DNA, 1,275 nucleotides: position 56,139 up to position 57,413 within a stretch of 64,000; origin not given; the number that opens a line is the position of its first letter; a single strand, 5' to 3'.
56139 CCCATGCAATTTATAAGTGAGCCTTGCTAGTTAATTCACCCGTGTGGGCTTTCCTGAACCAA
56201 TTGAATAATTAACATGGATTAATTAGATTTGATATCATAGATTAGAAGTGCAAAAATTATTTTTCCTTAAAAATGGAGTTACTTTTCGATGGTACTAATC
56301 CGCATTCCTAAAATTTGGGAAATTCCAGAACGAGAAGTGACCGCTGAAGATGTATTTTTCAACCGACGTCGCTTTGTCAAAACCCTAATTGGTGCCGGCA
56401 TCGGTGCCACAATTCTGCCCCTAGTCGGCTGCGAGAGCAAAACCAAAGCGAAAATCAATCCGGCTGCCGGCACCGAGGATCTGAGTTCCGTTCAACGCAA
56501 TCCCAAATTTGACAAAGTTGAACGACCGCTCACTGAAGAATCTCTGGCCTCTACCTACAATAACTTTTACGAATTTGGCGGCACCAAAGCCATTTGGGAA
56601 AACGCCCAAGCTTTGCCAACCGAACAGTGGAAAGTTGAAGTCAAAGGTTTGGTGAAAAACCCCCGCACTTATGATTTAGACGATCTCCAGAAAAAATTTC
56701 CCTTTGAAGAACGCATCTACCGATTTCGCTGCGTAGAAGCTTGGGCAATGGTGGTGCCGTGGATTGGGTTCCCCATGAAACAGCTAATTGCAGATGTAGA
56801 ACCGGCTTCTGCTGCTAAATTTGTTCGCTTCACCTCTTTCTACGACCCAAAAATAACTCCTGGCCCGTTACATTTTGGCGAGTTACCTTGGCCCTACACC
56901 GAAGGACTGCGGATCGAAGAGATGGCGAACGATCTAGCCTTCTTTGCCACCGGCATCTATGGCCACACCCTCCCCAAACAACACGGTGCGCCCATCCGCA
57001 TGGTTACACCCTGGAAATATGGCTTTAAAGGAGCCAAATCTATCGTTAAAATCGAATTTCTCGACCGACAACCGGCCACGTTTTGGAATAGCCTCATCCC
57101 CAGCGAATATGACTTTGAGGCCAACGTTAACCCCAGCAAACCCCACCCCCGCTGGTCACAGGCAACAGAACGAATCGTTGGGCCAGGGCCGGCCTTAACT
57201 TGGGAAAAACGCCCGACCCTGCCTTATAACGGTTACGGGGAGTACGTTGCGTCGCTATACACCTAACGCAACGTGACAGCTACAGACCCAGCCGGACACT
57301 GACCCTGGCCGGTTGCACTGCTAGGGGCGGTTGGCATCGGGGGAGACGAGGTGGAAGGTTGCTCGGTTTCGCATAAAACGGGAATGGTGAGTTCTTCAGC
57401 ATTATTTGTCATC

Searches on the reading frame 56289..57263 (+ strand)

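Call 69: search_protein_families(library=pfam, proteins=[window:56289-57263:+], max_evalue=0.00001)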
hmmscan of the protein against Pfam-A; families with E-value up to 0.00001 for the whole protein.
window:56289-57263:+ (325 aa): 1 family
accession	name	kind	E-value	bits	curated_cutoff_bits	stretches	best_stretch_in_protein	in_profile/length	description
PF00174.25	Oxidored_molyb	-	4e-33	114.8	24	1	111-266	9-169/169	Oxidoreductase molybdopterin binding domain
